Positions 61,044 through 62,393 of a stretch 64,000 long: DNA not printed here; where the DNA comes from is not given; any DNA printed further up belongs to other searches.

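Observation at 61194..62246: Gene fusion of phosphopantetheine adenylyltransferase-like nucleotidyltransferase with a DUF84/YjjX-like NTPase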

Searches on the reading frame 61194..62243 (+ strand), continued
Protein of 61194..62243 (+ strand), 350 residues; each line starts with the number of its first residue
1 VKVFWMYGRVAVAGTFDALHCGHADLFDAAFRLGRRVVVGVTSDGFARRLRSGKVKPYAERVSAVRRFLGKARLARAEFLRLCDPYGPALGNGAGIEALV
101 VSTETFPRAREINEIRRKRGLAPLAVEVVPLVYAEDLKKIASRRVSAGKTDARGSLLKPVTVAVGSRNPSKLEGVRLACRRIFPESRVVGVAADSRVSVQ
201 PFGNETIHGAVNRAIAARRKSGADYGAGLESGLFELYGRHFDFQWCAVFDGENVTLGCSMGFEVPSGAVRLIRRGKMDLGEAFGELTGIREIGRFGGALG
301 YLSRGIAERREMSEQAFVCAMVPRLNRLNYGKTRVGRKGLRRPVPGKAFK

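Call 26: find_encoding_contigs(protein=P0016, flank=6000, max_places=2)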
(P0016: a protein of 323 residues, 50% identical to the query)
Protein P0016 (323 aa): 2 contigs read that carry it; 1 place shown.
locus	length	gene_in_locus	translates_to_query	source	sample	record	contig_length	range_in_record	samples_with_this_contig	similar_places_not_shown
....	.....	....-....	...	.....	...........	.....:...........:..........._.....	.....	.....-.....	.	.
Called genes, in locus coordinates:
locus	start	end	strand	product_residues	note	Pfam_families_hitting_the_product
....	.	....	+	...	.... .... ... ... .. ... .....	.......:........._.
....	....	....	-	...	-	-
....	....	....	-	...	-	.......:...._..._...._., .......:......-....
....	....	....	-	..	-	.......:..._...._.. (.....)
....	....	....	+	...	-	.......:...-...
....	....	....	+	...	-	-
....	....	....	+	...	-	-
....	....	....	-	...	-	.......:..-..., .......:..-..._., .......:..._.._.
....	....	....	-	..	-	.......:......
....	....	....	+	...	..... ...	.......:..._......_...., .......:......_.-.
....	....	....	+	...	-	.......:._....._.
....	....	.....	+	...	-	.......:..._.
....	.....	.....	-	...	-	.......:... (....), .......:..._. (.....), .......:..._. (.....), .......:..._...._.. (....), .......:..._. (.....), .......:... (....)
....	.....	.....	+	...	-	-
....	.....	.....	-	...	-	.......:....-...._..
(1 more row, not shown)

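Call 27: find_encoding_contigs(protein=P0021, flank=6000, max_places=2)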
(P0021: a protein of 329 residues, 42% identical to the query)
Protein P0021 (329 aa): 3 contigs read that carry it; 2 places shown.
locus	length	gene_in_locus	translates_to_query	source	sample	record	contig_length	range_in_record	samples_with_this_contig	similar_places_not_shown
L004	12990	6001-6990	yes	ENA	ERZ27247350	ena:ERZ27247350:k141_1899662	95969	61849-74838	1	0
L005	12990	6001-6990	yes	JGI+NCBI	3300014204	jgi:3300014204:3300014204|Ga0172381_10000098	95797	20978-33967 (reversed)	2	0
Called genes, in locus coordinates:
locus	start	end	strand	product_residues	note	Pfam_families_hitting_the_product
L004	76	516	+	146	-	-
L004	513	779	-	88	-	-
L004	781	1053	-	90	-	-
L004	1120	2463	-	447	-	-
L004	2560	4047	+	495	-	-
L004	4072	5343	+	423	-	PF13506:Glyco_transf_21, PF00535:Glycos_transf_2, PF10111:Glyco_tranf_2_2, PF13641:Glyco_tranf_2_3, PF13632:Glyco_trans_2_3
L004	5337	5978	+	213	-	PF13192:Thioredoxin_3 (weak)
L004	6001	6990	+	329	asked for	PF01931:NTPase_I-T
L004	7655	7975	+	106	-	-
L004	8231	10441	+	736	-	-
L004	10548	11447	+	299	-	-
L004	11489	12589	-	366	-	PF00579:tRNA-synt_1b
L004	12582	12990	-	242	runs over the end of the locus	PF06745:ATPase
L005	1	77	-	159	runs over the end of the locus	PF01201:Ribosomal_S8e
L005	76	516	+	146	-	-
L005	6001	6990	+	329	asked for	PF01931:NTPase_I-T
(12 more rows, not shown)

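Call 31: find_encoding_contigs(protein=P0030, flank=6000, max_places=2)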
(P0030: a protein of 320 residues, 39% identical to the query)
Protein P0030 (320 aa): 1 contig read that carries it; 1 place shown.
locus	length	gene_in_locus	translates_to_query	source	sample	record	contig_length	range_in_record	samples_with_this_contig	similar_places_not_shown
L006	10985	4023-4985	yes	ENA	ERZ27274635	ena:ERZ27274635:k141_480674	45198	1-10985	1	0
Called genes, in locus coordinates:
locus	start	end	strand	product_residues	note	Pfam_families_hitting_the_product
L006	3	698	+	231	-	?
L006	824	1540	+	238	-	-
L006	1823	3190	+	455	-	PF02881:SRP54_N, PF00448:SRP54, PF02978:SRP_SPB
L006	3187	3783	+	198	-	PF04013:Methyltrn_RNA_2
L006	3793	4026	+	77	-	PF09889:DUF2116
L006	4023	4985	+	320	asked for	PF01467:CTP_transf_like, PF01931:NTPase_I-T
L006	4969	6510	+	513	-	PF01565:FAD_binding_4, PF02913:FAD-oxidase_C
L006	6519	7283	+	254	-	PF01012:ETF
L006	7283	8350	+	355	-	PF01012:ETF, PF00766:ETF_alpha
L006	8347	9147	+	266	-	PF07505:DUF5131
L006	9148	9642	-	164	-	PF00578:AhpC-TSA, PF08534:Redoxin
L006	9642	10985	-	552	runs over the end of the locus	PF03483:B3_4, PF03484:B5, PF17759:tRNA_synthFbeta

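Call 33: find_related_loci(query=A3, collection=genome_contigs, flank=4000)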
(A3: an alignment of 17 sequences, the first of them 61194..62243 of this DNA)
Query A3 (350 aa) in genome_contigs; peptide patterns used: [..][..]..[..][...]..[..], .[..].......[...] (x = any residue, [..] = any of these).
78 stretches matched a pattern; 50 encode a relative of the query (tblastn E <= 1e-3); 50 distinct loci.
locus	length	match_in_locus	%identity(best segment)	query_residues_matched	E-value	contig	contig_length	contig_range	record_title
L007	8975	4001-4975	57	6-332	5e-123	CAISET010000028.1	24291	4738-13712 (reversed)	uncultured Candidatus Micrarchaeota archaeon isolate AlinenSediments_bin-3476 genome assembly, contig: bin-3476:28/37, w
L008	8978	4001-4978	57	5-332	7e-115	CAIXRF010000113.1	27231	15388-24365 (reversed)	uncultured Candidatus Micrarchaeota archaeon isolate AlinenSediments_bin-2344 genome assembly, contig: bin-2344:113/138,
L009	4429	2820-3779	53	6-326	6e-103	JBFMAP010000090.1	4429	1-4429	MAG: Candidatus Micrarchaeota archaeon isolate MAG141 MAG141_90, whole genome shotgun sequence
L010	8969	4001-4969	51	6-331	1e-101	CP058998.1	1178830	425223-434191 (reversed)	MAG: Candidatus Fermentimicrarchaeum limneticum isolate Sv326 chromosome, complete genome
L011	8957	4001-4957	50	6-327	8e-100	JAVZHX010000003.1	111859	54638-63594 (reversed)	MAG: Candidatus Micrarchaeia archaeon isolate DRTY-6_201901_bins_19 DRTY-6_201901_bins_19_scaffold_3, whole genome shotg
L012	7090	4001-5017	49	5-326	2e-99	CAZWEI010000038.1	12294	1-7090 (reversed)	MAG TPA_asm: Candidatus Micrarchaeota archaeon isolate binchicken_co33_516 genome assembly, contig: NODE_6259_length_122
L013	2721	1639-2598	45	6-327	5e-91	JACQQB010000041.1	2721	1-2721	MAG: Candidatus Micrarchaeota archaeon isolate NC_groundwater_1322_Ag_S-0.2um_40_33 S_p2_S4_coassembly_k141_1375995, who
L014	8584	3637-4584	45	10-325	7e-88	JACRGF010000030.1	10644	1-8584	MAG: Candidatus Micrarchaeota archaeon isolate NC_groundwater_1744_Pr3_B-0.1um_47_56 SR-2_scaffold_141_2265457, whole ge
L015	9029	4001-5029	39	7-332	1e-73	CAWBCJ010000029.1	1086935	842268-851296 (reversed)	MAG: Euryarchaeota archaeon isolate MFD02809.bin.1.56 genome assembly, contig: contig_90345, whole genome shotgun sequen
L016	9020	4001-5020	39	7-332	5e-73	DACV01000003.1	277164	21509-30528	MAG TPA_asm: Methanobacterium sp. UBA44 UBA44_contig_12, whole genome shotgun sequence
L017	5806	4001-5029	39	6-330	8e-73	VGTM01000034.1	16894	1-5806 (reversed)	MAG: Methanobacteriota archaeon isolate K_DeepCast_300m_m2_256 K_DeepCast_300m_m2_256_Ga0194111_10004180, whole genome s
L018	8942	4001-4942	44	14-327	1e-71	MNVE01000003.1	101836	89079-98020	MAG: Candidatus Micrarchaeota archaeon CG1_02_47_40 cg1_0.2_scaffold_61_c, whole genome shotgun sequence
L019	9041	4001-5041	39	7-330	7e-70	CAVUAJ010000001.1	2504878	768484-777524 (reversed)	MAG: uncultured Methanobacteriaceae archaeon isolate MFD02138.bin.1.8 genome assembly, contig: contig_22474, whole genom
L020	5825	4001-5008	40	7-332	2e-69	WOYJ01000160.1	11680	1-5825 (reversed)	MAG: Methanobacteriaceae archaeon isolate WOFA01 NODE_2263_length_11680_cov_17.057204, whole genome shotgun sequence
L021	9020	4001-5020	38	7-330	2e-68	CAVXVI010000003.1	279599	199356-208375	MAG: uncultured Methanobacteriaceae archaeon isolate MFD06435.bin.2.182 genome assembly, contig: contig_85624, whole gen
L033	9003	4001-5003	41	11-332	1e-60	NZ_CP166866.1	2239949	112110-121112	Methanobacterium sp. ACI-7 chromosome, complete genome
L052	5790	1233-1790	38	159-333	4e-31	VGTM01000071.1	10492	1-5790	MAG: Methanobacteriota archaeon isolate K_DeepCast_300m_m2_256 K_DeepCast_300m_m2_256_Ga0194111_10009618, whole genome s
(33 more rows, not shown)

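Call 40: predict_structure(alignment_id=A2)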
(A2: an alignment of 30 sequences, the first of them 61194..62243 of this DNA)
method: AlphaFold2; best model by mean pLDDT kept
length: 350 residues; sequences in the alignment: 30
mean_pLDDT: 89.8   pTM: 0.84
mean pLDDT of the five models: 89.8, 88.7, 88.4, 88.3, 87.9
residues with pLDDT >= 90: 263; 70-90: 60; 50-70: 8; < 50: 19
segments of 3 or more residues with pLDDT < 50: 333-350
pLDDT, mean of each block of 10 residues (from residue 1): 82 96 96 97 94 90 98 97 91 90 93 96 95 93 93 96 96 97 97 93 96 98 98 95 97 95 92 86 85 76 87 97 81 46 36
secondary structure, 60 per line:
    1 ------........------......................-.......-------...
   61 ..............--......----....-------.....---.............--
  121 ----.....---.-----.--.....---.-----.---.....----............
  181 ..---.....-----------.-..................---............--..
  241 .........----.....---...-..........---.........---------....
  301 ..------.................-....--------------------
elements in order: E7-14 H21-33 E34-42 H44-50 H58-74 E77-82 H87-90 E98-102 H106-118 E125-129 H142-146 E160-164 H169-182 E186-190 H204-221 E225-236 E239-249 E254-258 E262-264 H266-275 H279-287 H297-302 H309-325 H327-330

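Call 44: fold_search(model_id=the predicted structure, library=pdb)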
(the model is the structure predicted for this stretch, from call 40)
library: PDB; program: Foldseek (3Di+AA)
matches with E <= 10: 1248; with E <= 0.001: 162
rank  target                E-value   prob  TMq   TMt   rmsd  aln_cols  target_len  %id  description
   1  1u5w_C                4.3e-15  1.00  0.44  0.85   2.6       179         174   31  Crystal structure of hypothetical protein yjjX from Escherichia coli (released 2005-08-23)
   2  1u14                  4.6e-15  1.00  0.43  0.85   2.2       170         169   31  The crystal structure of hypothetical UPF0244 protein yjjX at resolution 1.68 Angstrom (released 2004-09-21)
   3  1u5w_B                1.3e-14  1.00  0.44  0.87   2.3       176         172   30  Crystal structure of hypothetical protein yjjX from Escherichia coli (released 2005-08-23)
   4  1zwy_A                1.3e-14  1.00  0.42  0.83   2.4       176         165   30  Crystal structure of protein VC0702 from Vibrio cholerae (released 2005-07-19)
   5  1u5w_H                1.5e-14  1.00  0.44  0.86   2.3       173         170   31  Crystal structure of hypothetical protein yjjX from Escherichia coli (released 2005-08-23)
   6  1zno_B                3.9e-14  1.00  0.41  0.83   2.5       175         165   31  Crystal Structure of VC702 from Vibrio Cholerae, Northeast Structural Genomics Consortium Target: VcP1 (released 2006-07-04)
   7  1u5w_F                4.6e-14  1.00  0.44  0.86   2.4       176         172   31  Crystal structure of hypothetical protein yjjX from Escherichia coli (released 2005-08-23)
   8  1zwy_D                1.0e-13  1.00  0.43  0.83   2.6       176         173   31  Crystal structure of protein VC0702 from Vibrio cholerae (released 2005-07-19)
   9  1zwy_B                1.0e-13  1.00  0.42  0.78   2.7       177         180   30  Crystal structure of protein VC0702 from Vibrio cholerae (released 2005-07-19)
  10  1zwy_C                1.1e-13  1.00  0.42  0.80   2.9       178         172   31  Crystal structure of protein VC0702 from Vibrio cholerae (released 2005-07-19)
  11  1u5w_G                1.7e-13  1.00  0.43  0.86   2.5       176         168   29  Crystal structure of hypothetical protein yjjX from Escherichia coli (released 2005-08-23)
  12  1u5w_A                3.7e-13  1.00  0.41  0.86   2.7       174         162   26  Crystal structure of hypothetical protein yjjX from Escherichia coli (released 2005-08-23)
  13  1zno_A                6.0e-13  1.00  0.40  0.80   3.1       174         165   30  Crystal Structure of VC702 from Vibrio Cholerae, Northeast Structural Genomics Consortium Target: VcP1 (released 2006-07-04)
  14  3do8_A                1.4e-10  1.00  0.32  0.81   1.7       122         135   38  The crystal structure of the protein with unknown function from Archaeoglobus fulgidus (released 2008-09-02)
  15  3do8_B                2.6e-10  1.00  0.32  0.86   2.0       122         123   38  The crystal structure of the protein with unknown function from Archaeoglobus fulgidus (released 2008-09-02)
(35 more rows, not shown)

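Call 56: search_protein_families(library=pfam, proteins=[L052:3-1790:+, P0037, P0038, P0039, P0126, P0137, L033:3983-4438:+, L033:4479-5003:+], max_evalue=0.001)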
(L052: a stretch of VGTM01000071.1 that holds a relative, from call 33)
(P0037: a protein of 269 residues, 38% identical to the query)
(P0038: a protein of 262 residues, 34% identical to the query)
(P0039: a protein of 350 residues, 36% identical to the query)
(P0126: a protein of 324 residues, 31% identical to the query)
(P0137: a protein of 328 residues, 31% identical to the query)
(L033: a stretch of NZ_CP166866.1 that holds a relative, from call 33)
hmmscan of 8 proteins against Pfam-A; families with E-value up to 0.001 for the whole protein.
L052:3-1790:+ (596 aa): 2 families
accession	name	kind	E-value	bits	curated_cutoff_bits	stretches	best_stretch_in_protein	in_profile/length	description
PF00122.25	E1-E2_ATPase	-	2.1e-51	174.5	28.1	1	243-424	2-181/181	E1-E2 ATPase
PF01931.24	NTPase_I-T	-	1.8e-40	138.9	25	1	455-588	30-162/162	Protein of unknown function DUF84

P0037 (269 aa): 1 family
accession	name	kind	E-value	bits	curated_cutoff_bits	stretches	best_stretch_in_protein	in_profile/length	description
PF01467.32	CTP_transf_like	-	1.3e-08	35.5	21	1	8-147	1-133/133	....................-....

P0038 (262 aa): 1 family
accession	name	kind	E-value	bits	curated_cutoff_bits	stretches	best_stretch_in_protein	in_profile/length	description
PF01467.32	CTP_transf_like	-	1.5e-09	38.6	21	1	8-147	1-133/133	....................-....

P0039 (350 aa): 2 families
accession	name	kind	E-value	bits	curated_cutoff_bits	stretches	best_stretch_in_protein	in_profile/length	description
PF04019.17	DUF359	-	1.6e-31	109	25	1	218-345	1-124/126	Protein of unknown function (DUF359)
PF01467.32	CTP_transf_like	-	7.9e-11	42.7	21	1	14-155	2-131/133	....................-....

P0126 (324 aa): 2 families
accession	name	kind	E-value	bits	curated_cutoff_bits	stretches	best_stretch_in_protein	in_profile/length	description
PF01931.24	NTPase_I-T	-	4e-29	102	25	1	154-308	2-161/162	Protein of unknown function DUF84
PF01467.32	CTP_transf_like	-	2.2e-07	31.6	21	1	4-60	1-58/133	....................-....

P0137 (328 aa): 2 families
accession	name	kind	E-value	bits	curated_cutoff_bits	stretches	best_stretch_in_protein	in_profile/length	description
PF01931.24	NTPase_I-T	-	3.7e-35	121.6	25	1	157-315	2-161/162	Protein of unknown function DUF84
PF01467.32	CTP_transf_like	-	3.8e-10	40.5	21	1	4-138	1-132/133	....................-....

L033:3983-4438:+ (152 aa): 1 family
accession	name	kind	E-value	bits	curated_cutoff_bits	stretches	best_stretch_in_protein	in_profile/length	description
PF01467.32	CTP_transf_like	-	3.8e-19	69.6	21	1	8-139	2-132/133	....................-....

L033:4479-5003:+ (175 aa): 1 family
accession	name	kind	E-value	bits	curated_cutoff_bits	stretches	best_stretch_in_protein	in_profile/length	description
PF01931.24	NTPase_I-T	-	6e-57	192.5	25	1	6-168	1-162/162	Protein of unknown function DUF84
